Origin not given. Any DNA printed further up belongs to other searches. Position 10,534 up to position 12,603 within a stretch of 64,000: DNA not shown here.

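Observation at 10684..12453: YHS metal-binding domain fused to the N-terminus of a GT35 alpha-glucan phosphorylase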

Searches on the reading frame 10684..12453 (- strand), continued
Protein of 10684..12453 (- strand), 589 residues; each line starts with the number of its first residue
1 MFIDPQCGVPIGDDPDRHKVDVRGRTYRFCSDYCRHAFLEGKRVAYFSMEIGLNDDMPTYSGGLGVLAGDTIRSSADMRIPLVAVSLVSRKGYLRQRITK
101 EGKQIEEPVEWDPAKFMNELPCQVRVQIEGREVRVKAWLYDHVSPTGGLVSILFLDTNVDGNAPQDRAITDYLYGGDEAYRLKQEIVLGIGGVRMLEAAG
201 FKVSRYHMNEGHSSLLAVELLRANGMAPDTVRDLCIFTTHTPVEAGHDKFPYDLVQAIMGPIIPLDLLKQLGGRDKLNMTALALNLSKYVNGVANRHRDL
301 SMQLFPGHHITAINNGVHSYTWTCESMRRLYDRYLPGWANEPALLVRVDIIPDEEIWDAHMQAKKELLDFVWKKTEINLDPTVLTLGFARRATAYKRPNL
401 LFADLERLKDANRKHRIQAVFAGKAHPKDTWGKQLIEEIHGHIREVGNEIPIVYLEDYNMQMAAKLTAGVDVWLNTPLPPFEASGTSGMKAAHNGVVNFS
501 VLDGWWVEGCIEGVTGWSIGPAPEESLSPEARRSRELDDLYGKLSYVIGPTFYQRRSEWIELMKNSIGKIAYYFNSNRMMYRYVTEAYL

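Call 70: find_encoding_contigs(protein=P0028, flank=7000, max_places=1)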
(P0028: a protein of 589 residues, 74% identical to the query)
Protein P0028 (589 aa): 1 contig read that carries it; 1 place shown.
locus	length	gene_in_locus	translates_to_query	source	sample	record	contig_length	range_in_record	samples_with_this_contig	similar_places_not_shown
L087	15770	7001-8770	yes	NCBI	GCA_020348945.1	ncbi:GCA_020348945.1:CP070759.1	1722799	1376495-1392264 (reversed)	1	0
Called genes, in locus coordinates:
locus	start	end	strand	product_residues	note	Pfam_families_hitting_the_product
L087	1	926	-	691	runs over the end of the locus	PF01926:MMR_HSR1, PF02421:FeoB_N, PF17910:FeoB_Cyto, PF07670:Gate, PF07664:FeoB_C, PF07670:Gate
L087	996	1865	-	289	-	PF03239:FTR1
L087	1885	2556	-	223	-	PF01325:Fe_dep_repress, PF01047:MarR (weak), PF12802:MarR_2 (weak), PF02742:Fe_dep_repr_C, PF04023:FeoA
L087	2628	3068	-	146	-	PF03551:PadR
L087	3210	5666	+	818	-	PF00403:HMA, PF08282:Hydrolase_3 (faint), PF00403:HMA, PF00122:E1-E2_ATPase, PF00702:Hydrolase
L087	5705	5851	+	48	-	PF04945:YHS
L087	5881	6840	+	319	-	PF00294:PfkB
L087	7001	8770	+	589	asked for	PF04945:YHS, PF00343:Phosphorylase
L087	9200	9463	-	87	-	-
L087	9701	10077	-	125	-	-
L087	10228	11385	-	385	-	PF09721:Exosortase_EpsH (faint)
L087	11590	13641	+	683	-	PF05048:NosD, PF13229:Beta_helix, PF05048:NosD, PF13229:Beta_helix, PF00801:PKD (weak), PF18911:PKD_4, PF07705:CARDB, PF16640:Big_3_5 (weak)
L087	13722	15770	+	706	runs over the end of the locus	PF13620:CarboxypepD_reg (faint), PF17789:MG4 (faint), PF02369:Big_1 (faint), PF11974:bMG3 (faint), PF24025:Ig_DR_A0283-like (faint)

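Call 79: search_protein_families(library=pfam, proteins=[L039:2733-3095:+, L039:3099-5600:+, L039:8040-8489:-, L039:8405-11392:-], max_evalue=0.0001)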
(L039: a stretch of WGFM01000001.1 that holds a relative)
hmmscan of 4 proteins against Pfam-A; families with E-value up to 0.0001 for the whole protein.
L039:2733-3095:+ (121 aa): 0 families

L039:3099-5600:+ (834 aa): 5 families
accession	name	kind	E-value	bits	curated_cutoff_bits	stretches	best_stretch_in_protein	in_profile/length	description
PF00122.25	E1-E2_ATPase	-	2.2e-61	207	28.1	1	315-496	1-180/181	E1-E2 ATPase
PF00702.32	Hydrolase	-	6.9e-40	137.9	26.4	1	514-730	2-191/191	haloacid dehalogenase-like hydrolase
PF00403.32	HMA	-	3.2e-28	98.3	24.8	2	23-82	3-62/62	Heavy-metal-associated domain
PF08282.18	Hydrolase_3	-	1.1e-06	29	20.9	0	703-749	196-242/255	haloacid dehalogenase-like hydrolase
PF12710.13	HAD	-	7.2e-05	23.7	27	0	646-726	83-188/189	haloacid dehalogenase-like hydrolase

L039:8040-8489:- (150 aa): 0 families

L039:8405-11392:- (996 aa): 3 families
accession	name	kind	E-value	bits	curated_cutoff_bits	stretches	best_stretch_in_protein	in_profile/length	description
PF00171.27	Aldedh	-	1.8e-140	469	23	1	517-979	5-461/461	Aldehyde dehydrogenase family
PF01619.24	Pro_dh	-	8e-88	295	27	1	145-445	3-277/278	Proline dehydrogenase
PF18083.6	PutA_N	-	6.1e-30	104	25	1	26-134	1-113/113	Proline utilization A N-terminal domain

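Call 80: search_protein_families(library=pfam, proteins=[L003:2411-5170:+, L003:18-452:-, L050:3202-4941:+, L050:7742-8431:+, L050:2298-3044:-, L079:7771-8796:+, L079:8754-11540:+, L079:5286-5978:+, L057:5103-5999:+, L016:6835-7782:-], max_evalue=0.0001)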
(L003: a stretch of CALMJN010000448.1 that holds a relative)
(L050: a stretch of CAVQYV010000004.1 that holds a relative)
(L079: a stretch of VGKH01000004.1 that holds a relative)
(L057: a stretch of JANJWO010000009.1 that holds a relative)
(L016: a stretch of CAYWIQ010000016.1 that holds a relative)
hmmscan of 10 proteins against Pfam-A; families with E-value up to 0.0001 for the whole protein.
L003:2411-5170:+ (920 aa): 7 families
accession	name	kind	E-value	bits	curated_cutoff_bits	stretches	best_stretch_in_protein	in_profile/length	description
PF00689.26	Cation_ATPase_C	-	2.9e-54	183.9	27.3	1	737-907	2-175/175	Cation transporting ATPase, C-terminus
PF00122.25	E1-E2_ATPase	-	1.5e-52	178.2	28.1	1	125-320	4-180/181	E1-E2 ATPase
PF13246.12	Cation_ATPase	-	7.6e-25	87.2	21.7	1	401-489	1-91/91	Cation transport ATPase (P-type)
PF00702.32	Hydrolase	-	2.4e-18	67.7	26.4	1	338-662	2-189/191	haloacid dehalogenase-like hydrolase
PF00690.31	Cation_ATPase_N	-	1.2e-17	63.8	20.4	1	16-83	1-69/69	Cation transporter/ATPase, N-terminus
PF08282.18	Hydrolase_3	-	6.1e-06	26.6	20.9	0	646-696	205-254/255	haloacid dehalogenase-like hydrolase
PF12710.13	HAD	-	7.3e-05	23.7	27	0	510-661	50-189/189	haloacid dehalogenase-like hydrolase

L003:18-452:- (145 aa): 1 family
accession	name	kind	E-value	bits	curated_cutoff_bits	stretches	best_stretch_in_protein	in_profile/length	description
PF02915.23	Rubrerythrin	-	1.3e-06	29.3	22.8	1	74-131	7-65/137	Rubrerythrin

L050:3202-4941:+ (580 aa): 3 families
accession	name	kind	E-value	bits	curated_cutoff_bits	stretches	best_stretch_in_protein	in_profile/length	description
PF00122.25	E1-E2_ATPase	-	5.2e-50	169.9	28.1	1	155-346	4-181/181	E1-E2 ATPase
PF00690.31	Cation_ATPase_N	-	6.2e-23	80.7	20.4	1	46-112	1-68/69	Cation transporter/ATPase, N-terminus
PF13246.12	Cation_ATPase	-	3.8e-22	78.6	21.7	1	427-511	2-90/91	Cation transport ATPase (P-type)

L050:7742-8431:+ (230 aa): 1 family
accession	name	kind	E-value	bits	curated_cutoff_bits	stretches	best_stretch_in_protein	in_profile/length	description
PF01035.26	DNA_binding_1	-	3.7e-30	104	27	1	134-214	1-81/81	6-O-methylguanine DNA methyltransferase, DNA binding domain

L050:2298-3044:- (249 aa): 2 families
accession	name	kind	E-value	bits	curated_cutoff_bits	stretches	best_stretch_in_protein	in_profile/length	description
PF12900.13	Pyridox_ox_2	-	1.5e-18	67.6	27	1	94-234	1-140/140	Pyridoxamine 5'-phosphate oxidase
PF01243.27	PNPOx_N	-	3.2e-13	50.5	28.1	1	95-219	2-110/120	Pyridoxamine 5'-phosphate oxidase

L079:7771-8796:+ (342 aa): 1 family
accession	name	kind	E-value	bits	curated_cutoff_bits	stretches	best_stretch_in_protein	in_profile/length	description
PF00224.27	PK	-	4.3e-108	361.7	30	1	6-323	3-328/328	Pyruvate kinase, barrel domain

L079:8754-11540:+ (929 aa): 6 families
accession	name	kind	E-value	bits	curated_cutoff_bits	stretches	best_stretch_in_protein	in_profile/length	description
PF00122.25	E1-E2_ATPase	-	2.6e-53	180.7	28.1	1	137-331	1-181/181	E1-E2 ATPase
PF00689.26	Cation_ATPase_C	-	3.3e-48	164.2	27.3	1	747-918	1-175/175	Cation transporting ATPase, C-terminus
PF00690.31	Cation_ATPase_N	-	1.8e-21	76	20.4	1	31-98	1-69/69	Cation transporter/ATPase, N-terminus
PF13246.12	Cation_ATPase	-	1.2e-19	70.5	21.7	1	412-500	2-90/91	Cation transport ATPase (P-type)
PF00702.32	Hydrolase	-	8.2e-18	65.9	26.4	1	560-677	88-191/191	haloacid dehalogenase-like hydrolase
PF08282.18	Hydrolase_3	-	3.1e-06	27.6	20.9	0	649-710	195-255/255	haloacid dehalogenase-like hydrolase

L079:5286-5978:+ (231 aa): 1 family
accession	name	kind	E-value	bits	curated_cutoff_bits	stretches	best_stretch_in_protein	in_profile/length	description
PF00691.25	OmpA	-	6.2e-20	71.8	27.2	1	113-214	1-98/98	OmpA family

L057:5103-5999:+ (299 aa): 0 families

L016:6835-7782:- (316 aa): 2 families
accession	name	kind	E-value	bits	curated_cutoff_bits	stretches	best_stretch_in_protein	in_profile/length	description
PF08668.18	HDOD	-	1.8e-64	217.3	22.9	1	41-235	2-196/196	HDOD domain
PF01966.28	HD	-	2.5e-10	41.1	22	1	135-254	2-113/116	HD domain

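Call 83: list_cluster_members(proteins=[window:10684-12453:-, P0001, P0126])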
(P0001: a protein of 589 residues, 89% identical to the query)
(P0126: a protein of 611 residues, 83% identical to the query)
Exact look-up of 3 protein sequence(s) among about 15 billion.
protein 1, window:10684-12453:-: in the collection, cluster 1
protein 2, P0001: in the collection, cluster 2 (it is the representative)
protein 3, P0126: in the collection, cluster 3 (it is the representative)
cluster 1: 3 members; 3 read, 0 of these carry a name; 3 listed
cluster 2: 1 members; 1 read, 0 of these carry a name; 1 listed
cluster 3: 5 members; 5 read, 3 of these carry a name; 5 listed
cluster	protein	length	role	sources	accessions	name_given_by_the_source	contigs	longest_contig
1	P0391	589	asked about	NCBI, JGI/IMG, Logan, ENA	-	-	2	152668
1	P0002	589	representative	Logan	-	-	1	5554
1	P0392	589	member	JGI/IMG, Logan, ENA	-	-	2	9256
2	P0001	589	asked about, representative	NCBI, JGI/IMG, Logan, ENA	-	-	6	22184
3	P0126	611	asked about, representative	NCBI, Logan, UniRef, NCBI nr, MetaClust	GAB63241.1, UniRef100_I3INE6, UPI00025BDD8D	glycogen phosphorylase [Candidatus Jettenia caeni] | Glycogen phosphorylase n=2 Tax=Candidatus Jettenia TaxID=360731 RepID=I3INE6_9BACT | status=active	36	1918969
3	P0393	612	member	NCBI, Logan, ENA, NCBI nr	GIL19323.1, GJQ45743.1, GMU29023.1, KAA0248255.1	MAG: alpha-glucan family phosphorylase [Candidatus Jettenia sp.] | alpha-glucan family phosphorylase [Candidatus Jettenia sp. AMX1]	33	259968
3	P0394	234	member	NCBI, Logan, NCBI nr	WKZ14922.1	MAG: YHS domain-containing protein [Candidatus Jettenia caeni]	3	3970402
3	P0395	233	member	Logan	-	-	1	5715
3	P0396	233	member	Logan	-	-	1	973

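Call 84: find_encoding_contigs(protein=window:10684-12453:-, flank=1000, max_places=3)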
Protein window:10684-12453:- (589 aa): 3 contigs read that carry it; 2 places shown.
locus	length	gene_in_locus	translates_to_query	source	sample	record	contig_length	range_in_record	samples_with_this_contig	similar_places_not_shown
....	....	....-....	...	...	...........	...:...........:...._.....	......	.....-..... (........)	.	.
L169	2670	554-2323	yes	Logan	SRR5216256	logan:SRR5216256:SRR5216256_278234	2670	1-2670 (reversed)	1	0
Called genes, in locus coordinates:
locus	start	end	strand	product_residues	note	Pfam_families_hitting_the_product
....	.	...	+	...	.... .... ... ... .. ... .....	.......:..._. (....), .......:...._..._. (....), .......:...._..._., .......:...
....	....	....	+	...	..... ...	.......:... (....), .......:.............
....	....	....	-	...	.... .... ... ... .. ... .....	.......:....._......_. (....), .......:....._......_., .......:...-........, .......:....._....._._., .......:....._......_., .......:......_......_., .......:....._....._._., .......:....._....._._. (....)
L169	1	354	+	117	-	?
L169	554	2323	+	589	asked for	PF04945:YHS (weak), PF00343:Phosphorylase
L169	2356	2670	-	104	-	?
